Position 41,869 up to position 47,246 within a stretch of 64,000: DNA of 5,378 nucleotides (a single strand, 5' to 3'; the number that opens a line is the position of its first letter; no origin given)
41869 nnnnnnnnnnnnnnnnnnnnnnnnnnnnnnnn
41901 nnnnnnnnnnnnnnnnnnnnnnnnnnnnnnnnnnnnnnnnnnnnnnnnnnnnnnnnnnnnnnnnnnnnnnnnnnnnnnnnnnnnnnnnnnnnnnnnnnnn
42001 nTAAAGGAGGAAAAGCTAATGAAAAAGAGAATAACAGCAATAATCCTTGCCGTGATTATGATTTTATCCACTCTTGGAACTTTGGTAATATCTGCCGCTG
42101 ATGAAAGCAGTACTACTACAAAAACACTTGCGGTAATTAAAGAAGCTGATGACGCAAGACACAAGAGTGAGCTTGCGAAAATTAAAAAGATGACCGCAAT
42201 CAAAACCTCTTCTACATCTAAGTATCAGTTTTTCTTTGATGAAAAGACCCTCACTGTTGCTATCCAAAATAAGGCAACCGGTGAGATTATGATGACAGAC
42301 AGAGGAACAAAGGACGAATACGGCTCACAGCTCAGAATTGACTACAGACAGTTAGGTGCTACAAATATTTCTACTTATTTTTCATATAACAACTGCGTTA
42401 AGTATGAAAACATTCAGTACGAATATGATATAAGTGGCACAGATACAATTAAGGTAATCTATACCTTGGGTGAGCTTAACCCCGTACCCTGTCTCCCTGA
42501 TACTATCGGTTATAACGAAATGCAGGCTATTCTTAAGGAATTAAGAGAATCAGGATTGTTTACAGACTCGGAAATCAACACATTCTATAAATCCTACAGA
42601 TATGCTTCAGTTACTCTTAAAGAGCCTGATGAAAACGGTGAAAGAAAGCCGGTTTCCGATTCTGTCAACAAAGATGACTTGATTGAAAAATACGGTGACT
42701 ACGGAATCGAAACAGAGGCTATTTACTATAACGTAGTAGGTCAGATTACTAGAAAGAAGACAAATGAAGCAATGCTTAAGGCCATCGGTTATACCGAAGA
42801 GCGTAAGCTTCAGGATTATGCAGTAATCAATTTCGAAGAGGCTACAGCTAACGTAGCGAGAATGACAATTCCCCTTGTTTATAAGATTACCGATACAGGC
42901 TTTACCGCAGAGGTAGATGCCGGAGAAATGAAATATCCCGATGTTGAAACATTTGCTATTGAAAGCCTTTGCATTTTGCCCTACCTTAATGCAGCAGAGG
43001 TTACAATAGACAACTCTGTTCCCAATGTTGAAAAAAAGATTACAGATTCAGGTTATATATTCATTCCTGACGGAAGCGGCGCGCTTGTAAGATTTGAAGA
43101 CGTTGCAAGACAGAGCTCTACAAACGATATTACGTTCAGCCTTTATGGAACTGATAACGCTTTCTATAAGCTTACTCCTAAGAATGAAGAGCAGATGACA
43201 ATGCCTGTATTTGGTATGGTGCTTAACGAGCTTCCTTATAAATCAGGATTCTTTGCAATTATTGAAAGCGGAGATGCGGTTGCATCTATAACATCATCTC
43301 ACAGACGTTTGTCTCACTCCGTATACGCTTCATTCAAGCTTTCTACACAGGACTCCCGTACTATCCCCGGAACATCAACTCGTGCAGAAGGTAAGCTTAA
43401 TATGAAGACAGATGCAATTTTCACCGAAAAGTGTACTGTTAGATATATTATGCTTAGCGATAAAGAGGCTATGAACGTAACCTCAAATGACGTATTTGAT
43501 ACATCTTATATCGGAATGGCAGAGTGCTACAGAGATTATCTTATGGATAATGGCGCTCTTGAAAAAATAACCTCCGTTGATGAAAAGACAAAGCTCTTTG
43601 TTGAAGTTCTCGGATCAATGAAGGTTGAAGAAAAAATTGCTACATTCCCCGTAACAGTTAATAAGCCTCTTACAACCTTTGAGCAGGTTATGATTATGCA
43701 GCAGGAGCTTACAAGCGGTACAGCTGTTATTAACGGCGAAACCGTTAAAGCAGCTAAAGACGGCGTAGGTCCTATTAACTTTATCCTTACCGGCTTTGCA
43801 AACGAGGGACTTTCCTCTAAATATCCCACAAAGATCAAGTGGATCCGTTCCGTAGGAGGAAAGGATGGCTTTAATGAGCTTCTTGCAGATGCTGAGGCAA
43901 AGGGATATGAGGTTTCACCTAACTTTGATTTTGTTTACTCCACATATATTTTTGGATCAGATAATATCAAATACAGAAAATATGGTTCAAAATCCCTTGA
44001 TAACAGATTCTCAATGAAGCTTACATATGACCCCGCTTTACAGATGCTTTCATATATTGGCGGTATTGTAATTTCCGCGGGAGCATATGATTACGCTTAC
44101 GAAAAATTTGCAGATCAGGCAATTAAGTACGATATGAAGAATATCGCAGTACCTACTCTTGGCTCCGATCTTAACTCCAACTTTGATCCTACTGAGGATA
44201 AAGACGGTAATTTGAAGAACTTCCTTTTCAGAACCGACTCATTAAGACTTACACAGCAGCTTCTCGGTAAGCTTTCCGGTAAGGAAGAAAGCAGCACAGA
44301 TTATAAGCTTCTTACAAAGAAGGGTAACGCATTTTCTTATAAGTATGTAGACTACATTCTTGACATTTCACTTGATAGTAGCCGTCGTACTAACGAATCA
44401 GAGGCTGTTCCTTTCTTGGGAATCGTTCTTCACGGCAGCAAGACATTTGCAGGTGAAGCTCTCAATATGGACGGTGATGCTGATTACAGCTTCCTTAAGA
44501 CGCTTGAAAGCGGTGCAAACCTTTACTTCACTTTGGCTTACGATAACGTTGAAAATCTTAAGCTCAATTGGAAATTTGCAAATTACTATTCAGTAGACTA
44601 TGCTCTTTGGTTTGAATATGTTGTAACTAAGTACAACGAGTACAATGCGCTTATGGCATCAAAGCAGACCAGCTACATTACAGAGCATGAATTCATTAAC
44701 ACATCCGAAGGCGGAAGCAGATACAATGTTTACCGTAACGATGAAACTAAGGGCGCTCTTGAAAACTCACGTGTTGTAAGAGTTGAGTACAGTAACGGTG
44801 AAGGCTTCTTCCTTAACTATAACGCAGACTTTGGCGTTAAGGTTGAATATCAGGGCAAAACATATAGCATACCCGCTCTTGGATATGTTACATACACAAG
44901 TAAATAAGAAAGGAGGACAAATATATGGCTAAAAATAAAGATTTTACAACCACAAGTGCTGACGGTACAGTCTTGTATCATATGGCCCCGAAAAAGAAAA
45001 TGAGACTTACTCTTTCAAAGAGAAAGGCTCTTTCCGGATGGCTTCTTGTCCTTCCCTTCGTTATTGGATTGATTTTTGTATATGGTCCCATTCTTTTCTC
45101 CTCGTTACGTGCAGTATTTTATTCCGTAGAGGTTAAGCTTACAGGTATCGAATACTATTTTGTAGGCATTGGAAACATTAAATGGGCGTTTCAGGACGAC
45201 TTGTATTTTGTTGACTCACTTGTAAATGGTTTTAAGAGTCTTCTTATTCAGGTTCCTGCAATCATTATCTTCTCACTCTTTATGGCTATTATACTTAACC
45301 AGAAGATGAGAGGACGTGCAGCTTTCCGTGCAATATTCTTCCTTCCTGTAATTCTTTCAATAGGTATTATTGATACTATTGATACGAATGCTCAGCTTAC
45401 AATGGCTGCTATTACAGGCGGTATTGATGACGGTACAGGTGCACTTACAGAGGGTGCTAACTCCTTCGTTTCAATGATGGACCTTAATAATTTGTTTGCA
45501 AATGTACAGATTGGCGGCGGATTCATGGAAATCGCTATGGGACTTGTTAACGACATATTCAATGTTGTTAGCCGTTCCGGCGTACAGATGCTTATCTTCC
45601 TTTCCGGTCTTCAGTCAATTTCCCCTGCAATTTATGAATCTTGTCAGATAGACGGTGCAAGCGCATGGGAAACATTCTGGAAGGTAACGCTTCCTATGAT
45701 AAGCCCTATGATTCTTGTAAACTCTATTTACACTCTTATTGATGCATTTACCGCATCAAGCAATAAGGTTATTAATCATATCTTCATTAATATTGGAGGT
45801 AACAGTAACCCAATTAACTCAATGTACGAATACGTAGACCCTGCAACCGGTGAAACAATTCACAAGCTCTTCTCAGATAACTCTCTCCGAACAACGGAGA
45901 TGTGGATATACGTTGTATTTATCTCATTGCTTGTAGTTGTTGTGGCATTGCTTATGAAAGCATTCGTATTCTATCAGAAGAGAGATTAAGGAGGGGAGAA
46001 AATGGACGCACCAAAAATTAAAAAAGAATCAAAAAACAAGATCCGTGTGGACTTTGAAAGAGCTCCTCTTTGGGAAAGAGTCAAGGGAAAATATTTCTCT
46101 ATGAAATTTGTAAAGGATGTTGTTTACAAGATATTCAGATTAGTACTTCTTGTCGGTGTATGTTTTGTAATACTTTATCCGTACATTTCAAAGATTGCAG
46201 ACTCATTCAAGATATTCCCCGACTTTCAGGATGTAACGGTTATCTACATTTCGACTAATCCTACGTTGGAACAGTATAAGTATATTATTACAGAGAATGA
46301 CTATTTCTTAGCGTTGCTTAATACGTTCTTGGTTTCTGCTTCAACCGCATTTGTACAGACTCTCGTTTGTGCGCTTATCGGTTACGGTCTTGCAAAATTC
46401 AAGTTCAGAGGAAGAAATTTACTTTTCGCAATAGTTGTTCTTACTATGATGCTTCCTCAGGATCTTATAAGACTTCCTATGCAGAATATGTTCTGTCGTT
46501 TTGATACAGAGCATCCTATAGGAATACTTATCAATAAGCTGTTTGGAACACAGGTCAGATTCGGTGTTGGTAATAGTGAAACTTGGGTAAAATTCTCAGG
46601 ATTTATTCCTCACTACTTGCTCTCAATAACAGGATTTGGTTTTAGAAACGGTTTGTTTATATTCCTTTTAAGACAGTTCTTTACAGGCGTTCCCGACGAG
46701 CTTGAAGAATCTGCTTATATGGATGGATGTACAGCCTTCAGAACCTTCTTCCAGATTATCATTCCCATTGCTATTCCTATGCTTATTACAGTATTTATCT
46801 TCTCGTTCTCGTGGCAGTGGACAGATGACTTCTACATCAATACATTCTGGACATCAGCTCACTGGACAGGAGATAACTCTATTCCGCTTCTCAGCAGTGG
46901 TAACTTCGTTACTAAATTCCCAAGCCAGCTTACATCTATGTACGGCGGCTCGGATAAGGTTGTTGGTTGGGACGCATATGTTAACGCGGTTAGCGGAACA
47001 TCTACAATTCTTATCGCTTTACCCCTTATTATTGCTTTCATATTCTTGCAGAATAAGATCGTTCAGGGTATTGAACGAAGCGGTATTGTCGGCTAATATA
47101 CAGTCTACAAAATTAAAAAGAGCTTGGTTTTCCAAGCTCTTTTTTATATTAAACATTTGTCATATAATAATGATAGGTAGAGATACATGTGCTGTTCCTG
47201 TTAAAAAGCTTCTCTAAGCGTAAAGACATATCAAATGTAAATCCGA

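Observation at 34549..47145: Seven-gene locus: one giant CBM-bearing binding protein, two full permease pairs and two large accessory proteins, with no ATPase, regulator or known glycosidase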

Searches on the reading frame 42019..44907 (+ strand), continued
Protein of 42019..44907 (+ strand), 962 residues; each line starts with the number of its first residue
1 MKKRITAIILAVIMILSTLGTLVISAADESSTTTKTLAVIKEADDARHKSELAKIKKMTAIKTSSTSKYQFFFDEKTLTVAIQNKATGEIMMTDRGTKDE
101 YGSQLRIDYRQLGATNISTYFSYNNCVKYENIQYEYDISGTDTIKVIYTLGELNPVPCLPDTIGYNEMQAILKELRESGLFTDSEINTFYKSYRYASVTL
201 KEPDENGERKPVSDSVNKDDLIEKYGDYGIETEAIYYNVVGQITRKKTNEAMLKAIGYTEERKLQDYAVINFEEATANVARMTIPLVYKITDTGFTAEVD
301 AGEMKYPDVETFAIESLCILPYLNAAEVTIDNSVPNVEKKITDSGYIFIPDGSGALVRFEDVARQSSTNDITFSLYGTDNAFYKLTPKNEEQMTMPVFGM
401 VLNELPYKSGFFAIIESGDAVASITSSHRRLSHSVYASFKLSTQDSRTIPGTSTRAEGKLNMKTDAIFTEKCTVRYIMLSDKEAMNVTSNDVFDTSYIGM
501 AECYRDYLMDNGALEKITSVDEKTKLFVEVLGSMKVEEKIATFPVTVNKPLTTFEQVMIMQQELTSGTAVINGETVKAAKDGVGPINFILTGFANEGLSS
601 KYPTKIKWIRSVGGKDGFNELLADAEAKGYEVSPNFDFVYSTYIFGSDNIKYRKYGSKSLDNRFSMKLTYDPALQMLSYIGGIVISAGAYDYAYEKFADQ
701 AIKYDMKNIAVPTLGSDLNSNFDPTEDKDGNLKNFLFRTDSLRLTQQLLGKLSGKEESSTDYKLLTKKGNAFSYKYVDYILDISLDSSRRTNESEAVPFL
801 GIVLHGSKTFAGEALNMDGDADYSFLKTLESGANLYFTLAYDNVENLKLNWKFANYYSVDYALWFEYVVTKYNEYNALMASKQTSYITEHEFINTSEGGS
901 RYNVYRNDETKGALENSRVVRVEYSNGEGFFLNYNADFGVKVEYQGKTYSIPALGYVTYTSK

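Call 90: search_protein_families(library=pfam, proteins=[L089:3846-4955:+, L089:4945-7878:+, L089:1631-3466:-, L089:1-1316:-, L089:16474-17979:+, L090:3354-4463:+, L090:4501-7461:+, L090:9215-11374:+], max_evalue=0.001)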
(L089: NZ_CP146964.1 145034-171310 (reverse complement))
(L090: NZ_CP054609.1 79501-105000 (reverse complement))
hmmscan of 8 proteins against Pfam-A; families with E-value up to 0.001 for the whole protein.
L089:3846-4955:+ (369 aa): 1 family
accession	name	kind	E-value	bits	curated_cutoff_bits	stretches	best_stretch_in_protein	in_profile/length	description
PF04616.20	Glyco_hydro_43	-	1.2e-14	54.8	32.2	1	147-299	94-230/288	Glycosyl hydrolases family 43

L089:4945-7878:+ (977 aa): 2 families
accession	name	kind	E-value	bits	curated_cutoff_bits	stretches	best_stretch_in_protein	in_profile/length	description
PF01547.30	SBP_bac_1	-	2.4e-21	77.5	26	1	602-872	23-306/307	Bacterial extracellular solute-binding protein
PF13416.11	SBP_bac_8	-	1.6e-19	71.2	27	1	617-877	30-254/279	Bacterial extracellular solute-binding protein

L089:1631-3466:- (611 aa): 3 families
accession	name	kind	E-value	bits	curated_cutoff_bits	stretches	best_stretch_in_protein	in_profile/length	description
PF06580.19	His_kinase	-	1.4e-21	76.9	25.2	1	410-487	2-81/81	Histidine kinase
PF02518.31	HATPase_c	-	1.7e-09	38.5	26.4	1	503-610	6-109/111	Histidine kinase-, DNA gyrase B-, and HSP90-like ATPase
PF02743.24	dCache_1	-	1.6e-05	25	45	1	49-207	3-156/240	Cache domain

L089:1-1316:- (438 aa): 3 families
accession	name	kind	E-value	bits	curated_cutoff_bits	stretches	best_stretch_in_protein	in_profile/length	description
PF00072.30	Response_reg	-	1.9e-23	83.2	30.2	1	4-113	1-107/111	Response regulator receiver domain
PF12833.13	HTH_18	-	3.4e-12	46.9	33.6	1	380-436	2-58/80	Helix-turn-helix domain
PF00165.29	HTH_AraC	-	9.4e-08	32.4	26.6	1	370-407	5-42/42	Bacterial regulatory helix-turn-helix proteins, AraC family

L089:16474-17979:+ (501 aa): 1 family
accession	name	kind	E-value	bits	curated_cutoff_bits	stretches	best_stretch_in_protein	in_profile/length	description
PF01547.30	SBP_bac_1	-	1.2e-12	48.9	26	1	93-358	9-275/307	Bacterial extracellular solute-binding protein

L090:3354-4463:+ (369 aa): 8 families
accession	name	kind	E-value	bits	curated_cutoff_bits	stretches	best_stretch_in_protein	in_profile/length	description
PF00005.33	ABC_tran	-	8.2e-32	111.1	25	1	22-163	2-136/137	ABC transporter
PF17912.7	OB_MalK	-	7.3e-11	43.2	27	1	237-293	1-52/53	MalK OB fold domain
PF08402.16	TOBE_2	-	3.7e-06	27.4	21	1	287-359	1-76/76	TOBE domain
PF13304.12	AAA_21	-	7.6e-05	23.3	27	0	33-57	1-37/304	AAA domain, putative AbiEii toxin, Type IV TA system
PF02463.25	SMC_N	-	0.00015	21.7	40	0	30-207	23-209/220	RecF/RecN/SMC N terminal domain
PF03215.21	Rad17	-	0.00019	21.9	23.8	1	20-78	34-91/186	Rad17 P-loop domain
PF13401.12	AAA_22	-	0.00086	20.1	27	0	30-65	4-33/130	AAA domain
PF13175.12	AAA_15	-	0.00092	19.4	32.1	0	22-83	15-83/374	AAA ATPase domain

L090:4501-7461:+ (986 aa): 2 families
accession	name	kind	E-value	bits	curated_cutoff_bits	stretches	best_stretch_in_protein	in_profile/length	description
PF01547.30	SBP_bac_1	-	1.8e-22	81.1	26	1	584-861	6-307/307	Bacterial extracellular solute-binding protein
PF13416.11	SBP_bac_8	-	2.4e-19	70.6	27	1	593-864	5-253/279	Bacterial extracellular solute-binding protein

L090:9215-11374:+ (719 aa): 8 families
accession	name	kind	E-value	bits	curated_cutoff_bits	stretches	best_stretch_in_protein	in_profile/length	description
PF01436.27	NHL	-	6.7e-17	61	20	2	130-154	2-26/28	NHL repeat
PF04893.22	Yip1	-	2.4e-09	37.7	28.6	1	526-694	3-171/173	Yip1 domain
PF08450.18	SGL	-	2.4e-09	37.6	26.3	1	97-170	146-224/246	SMP-30/Gluconolactonase/LRE-like region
PF22701.2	Mala_s_1-like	-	2.3e-06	28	27.5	1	86-156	88-156/195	Mal s 1 allergenic protein-like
PF13449.12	Phytase-like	-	6e-06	26.8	27.6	0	92-128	74-110/284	Esterase-like activity of phytase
PF06739.17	SBBP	-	7e-06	26.3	20.5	0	181-196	14-29/38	Beta-propeller repeat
PF17170.10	DUF5128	-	9.8e-06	25.4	22.9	0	87-128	91-134/321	6-bladed beta-propeller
PF25021.1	TEN_NHL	-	0.00014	21.5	27.1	0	128-154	328-354/357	Teneurin NHL domain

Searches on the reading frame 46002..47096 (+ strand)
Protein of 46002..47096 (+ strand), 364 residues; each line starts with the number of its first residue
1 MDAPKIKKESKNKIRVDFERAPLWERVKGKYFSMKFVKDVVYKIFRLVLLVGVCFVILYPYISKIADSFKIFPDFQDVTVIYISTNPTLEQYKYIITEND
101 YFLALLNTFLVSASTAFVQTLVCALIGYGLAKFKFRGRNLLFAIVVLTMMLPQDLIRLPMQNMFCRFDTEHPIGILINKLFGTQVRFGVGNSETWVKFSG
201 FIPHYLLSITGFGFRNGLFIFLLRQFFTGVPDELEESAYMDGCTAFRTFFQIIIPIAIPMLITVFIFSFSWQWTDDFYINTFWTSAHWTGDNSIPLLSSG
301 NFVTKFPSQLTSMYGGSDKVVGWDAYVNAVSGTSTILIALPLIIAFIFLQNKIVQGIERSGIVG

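Call 3: search_protein_families(library=pfam, proteins=[window:46002-47096:+], max_evalue=0.01)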
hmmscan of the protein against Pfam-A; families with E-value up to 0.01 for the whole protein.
window:46002-47096:+ (364 aa): 1 family
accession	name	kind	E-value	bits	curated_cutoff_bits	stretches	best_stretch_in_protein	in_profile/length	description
PF00528.27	BPD_transp_1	-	2.7e-10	40.7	26.4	1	125-276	3-125/184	Binding-protein-dependent transport system inner membrane component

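Call 4: search_protein_families(library=ncbifam, proteins=[window:46002-47096:+], max_evalue=0.01)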
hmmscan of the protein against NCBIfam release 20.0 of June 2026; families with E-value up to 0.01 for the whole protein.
window:46002-47096:+ (364 aa): 18 families
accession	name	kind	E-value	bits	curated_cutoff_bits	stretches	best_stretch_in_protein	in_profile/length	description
NF008210.0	PRK10973.1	equivalog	1.2e-13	51.5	297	2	220-278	159-217/281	sn-glycerol-3-phosphate ABC transporter permease UgpE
NF040932.1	ABC_arch_GlcU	equivalog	3.6e-13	49.8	340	2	221-283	150-211/272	glucose ABC transporter permease GlcU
NF008231.0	PRK10998.1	equivalog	4.5e-13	49.4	261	1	217-270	171-224/296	maltose ABC transporter permease MalG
TIGR02139.1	permease_CysT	equivalog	6.6e-10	39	246.1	2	80-164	27-111/265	sulfate ABC transporter permease subunit CysT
NF040839.1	tungstate_WtpB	equivalog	1.2e-09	38.2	340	1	78-270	19-191/251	tungstate ABC transporter permease WtpB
TIGR01581.1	Mo_ABC_porter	hypoth_equivalog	1.9e-09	37.3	210.3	2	219-270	118-169/225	ABC transporter permease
NF007047.0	PRK09500.1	equivalog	1.5e-08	34.6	326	2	85-166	40-121/257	spermidine/putrescine ABC transporter permease PotC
NF008208.0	PRK10971.1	equivalog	3.3e-08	33.3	415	1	86-270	41-206/277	sulfate/thiosulfate ABC transporter permease CysT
TIGR00969.1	3a0106s02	subfamily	4.8e-08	32.8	240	1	79-188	37-142/272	sulfate ABC transporter permease subunit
TIGR02141.1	modB_ABC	equivalog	8.3e-08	32.1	182.6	1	224-270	100-146/208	molybdate ABC transporter permease subunit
NF006939.0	PRK09421.1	equivalog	8.2e-07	28.6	262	1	104-270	11-159/230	molybdate ABC transporter permease subunit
NF007963.0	PRK10683.1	equivalog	2.1e-05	24.1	489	1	41-152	32-142/317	putrescine ABC transporter permease PotH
NF007889.0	PRK10592.1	equivalog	9.1e-05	22.2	476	1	233-286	169-221/281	putrescine ABC transporter permease PotI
TIGR02140.1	permease_CysW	equivalog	0.00052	19.6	329.1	1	79-147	23-91/261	sulfate ABC transporter permease subunit CysW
TIGR00974.1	3a0107s02c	equivalog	0.00061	19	193.45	1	228-270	153-195/272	phosphate ABC transporter permease PstA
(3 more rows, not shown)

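Call 65: search_solved_structures(query=window:46002-47096:+, max_evalue=0.01)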
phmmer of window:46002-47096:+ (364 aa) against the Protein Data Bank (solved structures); distinct sequences matched with E-value up to 0.01: 10.
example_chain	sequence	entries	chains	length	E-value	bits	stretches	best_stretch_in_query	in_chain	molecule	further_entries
7cad_B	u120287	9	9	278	2.2e-14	56.7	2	212-276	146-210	ABC transporter, permease protein SugB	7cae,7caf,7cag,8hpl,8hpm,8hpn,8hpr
8ja7_B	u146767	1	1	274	1.1e-13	54.4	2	214-278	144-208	Trehalose transport system permease protein SugB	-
2r6g_G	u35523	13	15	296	3.9e-08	36.1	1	217-270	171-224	Maltose transport system permease protein malG | Maltose transporter subunit; membrane component of ABC superfamily | Binding-protein-dependent transport system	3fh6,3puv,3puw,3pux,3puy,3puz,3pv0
4tqu_N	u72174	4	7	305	4.9e-07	32.5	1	210-361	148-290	AlgM2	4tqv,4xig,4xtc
9bcr_I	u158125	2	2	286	2.6e-06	30.1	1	217-270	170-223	Maltose/maltodextrin transport system permease protein MalG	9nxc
3fh6_F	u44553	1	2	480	0.00064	22.3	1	106-276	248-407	Maltose transport system permease protein malF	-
9nxc_H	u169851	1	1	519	0.00065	22.2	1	106-275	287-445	Maltose/maltodextrin transport system permease protein MalF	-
2r6g_F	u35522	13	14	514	0.0007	22.1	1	106-275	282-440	Maltose transport system permease protein malF | Maltose transporter subunit; membrane component of ABC superfamily | Maltose/maltodextrin transport system perm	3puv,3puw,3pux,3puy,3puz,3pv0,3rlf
8y5g_C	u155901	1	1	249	0.00073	22.1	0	92-164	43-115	Spermidine/putrescine transport system permease protein PotC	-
8y5f_C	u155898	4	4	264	0.00088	21.8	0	91-164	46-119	Spermidine/putrescine transport system permease protein PotC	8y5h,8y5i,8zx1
